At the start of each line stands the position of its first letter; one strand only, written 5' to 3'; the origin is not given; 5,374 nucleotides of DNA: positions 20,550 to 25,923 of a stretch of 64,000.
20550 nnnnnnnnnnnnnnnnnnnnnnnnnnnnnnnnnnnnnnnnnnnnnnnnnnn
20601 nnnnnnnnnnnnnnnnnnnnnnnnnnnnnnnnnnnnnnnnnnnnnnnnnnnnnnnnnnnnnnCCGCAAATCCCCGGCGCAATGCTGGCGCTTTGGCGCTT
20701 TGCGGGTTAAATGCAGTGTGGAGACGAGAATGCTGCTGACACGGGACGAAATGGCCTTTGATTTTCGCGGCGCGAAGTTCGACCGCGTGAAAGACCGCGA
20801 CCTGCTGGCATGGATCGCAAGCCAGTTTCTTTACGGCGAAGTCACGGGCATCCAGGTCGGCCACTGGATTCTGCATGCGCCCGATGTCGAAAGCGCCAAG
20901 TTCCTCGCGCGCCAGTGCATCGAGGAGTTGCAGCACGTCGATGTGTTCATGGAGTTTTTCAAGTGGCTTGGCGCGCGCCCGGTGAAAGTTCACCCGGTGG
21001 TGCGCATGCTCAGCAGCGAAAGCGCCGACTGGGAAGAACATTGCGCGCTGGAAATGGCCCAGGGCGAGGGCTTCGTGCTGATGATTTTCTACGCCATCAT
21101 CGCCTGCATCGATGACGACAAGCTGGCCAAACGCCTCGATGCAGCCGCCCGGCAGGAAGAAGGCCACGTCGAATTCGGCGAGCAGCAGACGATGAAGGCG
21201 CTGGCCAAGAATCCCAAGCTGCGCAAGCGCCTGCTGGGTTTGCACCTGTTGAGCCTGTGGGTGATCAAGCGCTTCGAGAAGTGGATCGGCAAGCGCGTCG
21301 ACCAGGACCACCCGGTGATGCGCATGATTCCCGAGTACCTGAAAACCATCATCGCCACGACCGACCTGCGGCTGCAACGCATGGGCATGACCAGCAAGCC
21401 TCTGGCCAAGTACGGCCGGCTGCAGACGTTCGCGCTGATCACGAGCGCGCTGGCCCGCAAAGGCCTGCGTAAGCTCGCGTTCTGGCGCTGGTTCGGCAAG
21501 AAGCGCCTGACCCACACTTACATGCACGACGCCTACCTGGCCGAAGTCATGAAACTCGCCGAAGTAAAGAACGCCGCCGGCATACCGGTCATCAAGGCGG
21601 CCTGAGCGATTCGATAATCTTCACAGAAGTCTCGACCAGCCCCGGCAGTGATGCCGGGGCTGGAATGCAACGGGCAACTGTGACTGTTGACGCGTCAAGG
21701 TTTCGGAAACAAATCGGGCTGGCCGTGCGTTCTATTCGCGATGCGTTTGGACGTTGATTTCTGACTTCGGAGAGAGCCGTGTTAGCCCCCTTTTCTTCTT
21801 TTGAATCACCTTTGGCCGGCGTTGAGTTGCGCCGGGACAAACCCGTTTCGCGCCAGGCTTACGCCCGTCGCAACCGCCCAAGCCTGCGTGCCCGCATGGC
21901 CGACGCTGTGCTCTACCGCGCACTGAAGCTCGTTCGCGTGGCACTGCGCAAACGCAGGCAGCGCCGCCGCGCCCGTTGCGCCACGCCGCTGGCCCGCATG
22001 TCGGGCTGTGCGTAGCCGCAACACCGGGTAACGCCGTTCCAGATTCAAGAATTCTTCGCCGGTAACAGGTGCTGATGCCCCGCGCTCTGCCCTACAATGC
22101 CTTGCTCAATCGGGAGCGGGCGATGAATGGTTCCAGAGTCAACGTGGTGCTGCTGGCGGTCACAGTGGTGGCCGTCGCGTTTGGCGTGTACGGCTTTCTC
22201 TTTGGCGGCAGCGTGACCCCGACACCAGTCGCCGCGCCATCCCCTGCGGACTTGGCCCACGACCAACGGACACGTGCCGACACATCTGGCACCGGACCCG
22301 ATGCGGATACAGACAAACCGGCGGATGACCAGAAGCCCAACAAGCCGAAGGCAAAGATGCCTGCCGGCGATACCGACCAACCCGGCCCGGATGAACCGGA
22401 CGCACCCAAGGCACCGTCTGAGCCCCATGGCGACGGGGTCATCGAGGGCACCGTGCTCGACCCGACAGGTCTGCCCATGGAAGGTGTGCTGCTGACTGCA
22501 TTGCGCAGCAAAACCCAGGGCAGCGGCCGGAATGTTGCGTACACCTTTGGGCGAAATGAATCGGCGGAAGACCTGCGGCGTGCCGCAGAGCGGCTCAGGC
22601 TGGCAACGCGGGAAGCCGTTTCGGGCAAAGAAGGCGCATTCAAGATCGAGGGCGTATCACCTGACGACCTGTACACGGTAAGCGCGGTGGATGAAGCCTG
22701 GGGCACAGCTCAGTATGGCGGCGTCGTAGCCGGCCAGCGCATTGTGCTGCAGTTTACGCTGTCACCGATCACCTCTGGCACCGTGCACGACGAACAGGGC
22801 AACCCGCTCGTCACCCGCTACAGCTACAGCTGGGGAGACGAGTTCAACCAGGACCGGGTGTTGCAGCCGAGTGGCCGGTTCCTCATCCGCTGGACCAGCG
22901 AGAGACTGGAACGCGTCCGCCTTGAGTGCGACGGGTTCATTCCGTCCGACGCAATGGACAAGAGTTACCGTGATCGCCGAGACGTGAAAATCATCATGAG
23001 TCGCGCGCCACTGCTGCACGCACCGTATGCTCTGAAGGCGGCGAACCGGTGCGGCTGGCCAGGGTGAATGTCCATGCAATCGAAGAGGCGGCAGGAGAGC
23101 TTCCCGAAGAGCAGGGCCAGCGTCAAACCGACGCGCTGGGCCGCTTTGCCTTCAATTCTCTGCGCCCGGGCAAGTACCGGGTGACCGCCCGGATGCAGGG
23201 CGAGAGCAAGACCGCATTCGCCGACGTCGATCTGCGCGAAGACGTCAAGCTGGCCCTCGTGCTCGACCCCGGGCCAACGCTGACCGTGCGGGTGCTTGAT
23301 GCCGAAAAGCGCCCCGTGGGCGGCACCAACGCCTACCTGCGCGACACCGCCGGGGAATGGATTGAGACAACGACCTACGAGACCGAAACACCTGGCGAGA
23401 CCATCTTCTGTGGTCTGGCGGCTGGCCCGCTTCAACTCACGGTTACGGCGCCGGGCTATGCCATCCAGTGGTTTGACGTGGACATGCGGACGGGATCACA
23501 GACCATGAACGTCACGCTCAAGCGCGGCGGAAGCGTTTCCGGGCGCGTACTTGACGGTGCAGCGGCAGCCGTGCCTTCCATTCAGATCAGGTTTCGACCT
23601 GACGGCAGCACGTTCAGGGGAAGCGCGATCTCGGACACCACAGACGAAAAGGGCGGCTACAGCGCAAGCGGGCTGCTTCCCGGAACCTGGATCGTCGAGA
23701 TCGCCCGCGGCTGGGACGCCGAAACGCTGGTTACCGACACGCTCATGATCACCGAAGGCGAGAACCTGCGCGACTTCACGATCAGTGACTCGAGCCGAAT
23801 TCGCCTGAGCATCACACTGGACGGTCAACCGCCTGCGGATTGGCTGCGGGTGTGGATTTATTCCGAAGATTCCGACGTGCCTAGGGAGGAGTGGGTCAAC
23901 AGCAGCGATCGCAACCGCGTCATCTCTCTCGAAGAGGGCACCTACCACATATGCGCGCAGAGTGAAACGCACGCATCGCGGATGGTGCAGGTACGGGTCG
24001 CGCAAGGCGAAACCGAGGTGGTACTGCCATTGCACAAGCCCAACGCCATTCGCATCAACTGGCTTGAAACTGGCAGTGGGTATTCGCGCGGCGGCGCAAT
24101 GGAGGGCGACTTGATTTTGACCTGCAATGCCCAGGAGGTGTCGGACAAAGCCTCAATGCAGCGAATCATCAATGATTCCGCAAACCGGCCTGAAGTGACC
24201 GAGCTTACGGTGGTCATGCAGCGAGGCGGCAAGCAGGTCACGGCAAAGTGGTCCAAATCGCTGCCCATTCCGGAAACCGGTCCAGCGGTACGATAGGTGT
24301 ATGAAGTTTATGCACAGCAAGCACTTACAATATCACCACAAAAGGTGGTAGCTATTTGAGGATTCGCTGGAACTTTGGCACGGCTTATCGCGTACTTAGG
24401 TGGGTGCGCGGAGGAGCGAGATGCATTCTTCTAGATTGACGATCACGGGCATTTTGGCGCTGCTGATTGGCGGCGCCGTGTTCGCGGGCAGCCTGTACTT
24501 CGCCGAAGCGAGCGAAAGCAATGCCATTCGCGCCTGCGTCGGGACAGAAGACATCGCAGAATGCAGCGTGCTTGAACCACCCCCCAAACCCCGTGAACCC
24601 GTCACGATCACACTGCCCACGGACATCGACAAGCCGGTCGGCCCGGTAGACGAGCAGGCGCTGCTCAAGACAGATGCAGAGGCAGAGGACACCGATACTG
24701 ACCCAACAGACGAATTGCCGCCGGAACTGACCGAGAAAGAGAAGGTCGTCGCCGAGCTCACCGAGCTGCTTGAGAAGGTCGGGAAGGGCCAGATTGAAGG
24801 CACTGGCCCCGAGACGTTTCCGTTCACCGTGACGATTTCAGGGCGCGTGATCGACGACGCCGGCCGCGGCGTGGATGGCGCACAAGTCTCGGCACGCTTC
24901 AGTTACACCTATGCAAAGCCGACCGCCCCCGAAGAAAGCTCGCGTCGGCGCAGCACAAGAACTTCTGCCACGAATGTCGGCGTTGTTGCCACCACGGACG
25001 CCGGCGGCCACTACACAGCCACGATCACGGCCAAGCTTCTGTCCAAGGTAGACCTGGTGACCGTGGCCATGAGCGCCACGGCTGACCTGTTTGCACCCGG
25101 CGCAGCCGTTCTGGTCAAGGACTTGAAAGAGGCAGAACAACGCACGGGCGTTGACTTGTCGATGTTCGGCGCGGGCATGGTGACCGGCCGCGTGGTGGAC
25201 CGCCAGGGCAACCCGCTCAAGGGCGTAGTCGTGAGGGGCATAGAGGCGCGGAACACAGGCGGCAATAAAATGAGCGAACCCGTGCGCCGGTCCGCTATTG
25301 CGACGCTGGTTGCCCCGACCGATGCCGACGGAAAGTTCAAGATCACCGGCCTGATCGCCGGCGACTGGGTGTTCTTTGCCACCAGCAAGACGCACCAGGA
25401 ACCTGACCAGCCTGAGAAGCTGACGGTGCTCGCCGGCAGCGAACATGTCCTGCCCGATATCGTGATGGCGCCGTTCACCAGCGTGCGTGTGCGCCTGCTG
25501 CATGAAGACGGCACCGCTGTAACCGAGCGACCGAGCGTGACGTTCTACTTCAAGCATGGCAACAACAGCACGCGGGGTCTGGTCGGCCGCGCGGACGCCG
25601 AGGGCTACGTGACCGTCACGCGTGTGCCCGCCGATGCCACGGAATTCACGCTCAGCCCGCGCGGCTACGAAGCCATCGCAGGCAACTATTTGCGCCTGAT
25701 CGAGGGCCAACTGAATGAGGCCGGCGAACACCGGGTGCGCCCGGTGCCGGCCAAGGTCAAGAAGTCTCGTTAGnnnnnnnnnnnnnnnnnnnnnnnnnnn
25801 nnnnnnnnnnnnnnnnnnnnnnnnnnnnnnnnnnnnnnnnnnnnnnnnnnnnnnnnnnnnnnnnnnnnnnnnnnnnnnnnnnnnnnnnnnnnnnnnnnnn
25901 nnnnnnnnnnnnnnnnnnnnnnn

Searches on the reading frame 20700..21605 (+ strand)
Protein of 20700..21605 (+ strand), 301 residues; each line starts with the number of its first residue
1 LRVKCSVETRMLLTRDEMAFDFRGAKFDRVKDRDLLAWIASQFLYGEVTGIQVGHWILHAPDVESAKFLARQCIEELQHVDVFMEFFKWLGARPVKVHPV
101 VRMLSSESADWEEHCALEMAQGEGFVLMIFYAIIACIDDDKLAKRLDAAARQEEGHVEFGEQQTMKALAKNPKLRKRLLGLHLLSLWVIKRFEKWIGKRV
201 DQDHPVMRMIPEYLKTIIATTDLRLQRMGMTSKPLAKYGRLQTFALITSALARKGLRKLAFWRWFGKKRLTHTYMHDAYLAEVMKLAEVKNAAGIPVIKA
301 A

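Call 20: search_protein_families(library=pfam, proteins=[window:20700-21605:+], max_evalue=0.001)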
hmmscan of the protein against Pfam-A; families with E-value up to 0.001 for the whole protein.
window:20700-21605:+ (301 aa): 0 families

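Call 59: search_protein_families(library=ncbifam, proteins=[window:20700-21605:+], max_evalue=0.00001)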
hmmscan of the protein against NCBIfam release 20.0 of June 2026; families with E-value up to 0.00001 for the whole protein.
window:20700-21605:+ (301 aa): 1 family
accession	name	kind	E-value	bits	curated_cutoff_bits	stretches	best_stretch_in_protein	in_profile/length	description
NF006200.0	PRK08326.1-3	equivalog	6.5e-06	25.6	194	0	31-92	64-129/321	R2-like ligand-binding oxidase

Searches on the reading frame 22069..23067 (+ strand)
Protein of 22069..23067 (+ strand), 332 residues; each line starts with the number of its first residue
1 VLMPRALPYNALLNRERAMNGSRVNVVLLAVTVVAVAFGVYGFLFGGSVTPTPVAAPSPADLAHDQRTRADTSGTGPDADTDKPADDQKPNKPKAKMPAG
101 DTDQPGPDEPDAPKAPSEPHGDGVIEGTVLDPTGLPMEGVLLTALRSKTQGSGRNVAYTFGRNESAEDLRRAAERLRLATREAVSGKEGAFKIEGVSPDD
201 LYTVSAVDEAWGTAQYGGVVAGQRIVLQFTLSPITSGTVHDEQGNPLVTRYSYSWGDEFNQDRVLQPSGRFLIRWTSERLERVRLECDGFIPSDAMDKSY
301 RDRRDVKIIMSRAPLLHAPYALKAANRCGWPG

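Call 20: search_protein_families(library=pfam, proteins=[window:22069-23067:+], max_evalue=0.001)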
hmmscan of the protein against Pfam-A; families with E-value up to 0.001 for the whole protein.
window:22069-23067:+ (332 aa): 1 family
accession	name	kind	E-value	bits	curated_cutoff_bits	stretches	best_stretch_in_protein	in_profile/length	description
PF13620.12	CarboxypepD_reg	-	1.3e-08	35.5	32.3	1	125-231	2-81/82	Carboxypeptidase regulatory-like domain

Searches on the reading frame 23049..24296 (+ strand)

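Call 20: search_protein_families(library=pfam, proteins=[window:23049-24296:+], max_evalue=0.001)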
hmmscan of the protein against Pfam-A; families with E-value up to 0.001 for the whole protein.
window:23049-24296:+ (415 aa): 5 families
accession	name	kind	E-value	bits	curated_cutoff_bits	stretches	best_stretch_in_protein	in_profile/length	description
PF13620.12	CarboxypepD_reg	-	2.9e-25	88.9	32.3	3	4-66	15-73/82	Carboxypeptidase regulatory-like domain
PF17210.9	SdrD_B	-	5.1e-11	43.2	29.7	0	24-51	41-68/112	SdrD B-like domain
PF02369.22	Big_1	-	4.5e-07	30.3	34.9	0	163-206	21-64/93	Bacterial Ig-like domain (group 1)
PF17802.7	SpaA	-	4.4e-05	24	23.1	0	21-45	32-56/91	Prealbumin-like fold domain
PF13715.12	CarbopepD_reg_2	-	5.4e-05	23.6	32.2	0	24-53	27-56/88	CarboxypepD_reg-like domain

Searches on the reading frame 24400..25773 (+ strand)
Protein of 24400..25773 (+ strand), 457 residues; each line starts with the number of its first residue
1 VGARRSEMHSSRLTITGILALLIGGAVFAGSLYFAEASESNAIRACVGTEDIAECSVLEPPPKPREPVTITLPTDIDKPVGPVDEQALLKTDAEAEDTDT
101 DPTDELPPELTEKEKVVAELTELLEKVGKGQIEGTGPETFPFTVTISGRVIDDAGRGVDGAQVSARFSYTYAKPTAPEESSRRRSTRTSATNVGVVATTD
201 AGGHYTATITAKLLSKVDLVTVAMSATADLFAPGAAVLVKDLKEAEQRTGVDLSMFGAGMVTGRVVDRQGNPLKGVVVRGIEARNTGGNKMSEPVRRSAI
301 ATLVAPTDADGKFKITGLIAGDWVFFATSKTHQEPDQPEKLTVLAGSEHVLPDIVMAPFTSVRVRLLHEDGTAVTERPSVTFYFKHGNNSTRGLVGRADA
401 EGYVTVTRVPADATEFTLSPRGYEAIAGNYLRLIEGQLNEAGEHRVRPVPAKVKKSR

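Call 20: search_protein_families(library=pfam, proteins=[window:24400-25773:+], max_evalue=0.001)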
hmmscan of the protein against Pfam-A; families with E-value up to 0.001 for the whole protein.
window:24400-25773:+ (457 aa): 3 families
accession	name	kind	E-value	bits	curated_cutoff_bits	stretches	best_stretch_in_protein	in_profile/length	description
PF13620.12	CarboxypepD_reg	-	5.2e-12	46.4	32.3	1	261-356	2-81/82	Carboxypeptidase regulatory-like domain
PF00775.27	Dioxygenase_C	-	2.4e-05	24.3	27.3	0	260-321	31-94/182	Dioxygenase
PF02369.22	Big_1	-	0.00079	19.9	34.9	0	261-315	21-64/93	Bacterial Ig-like domain (group 1)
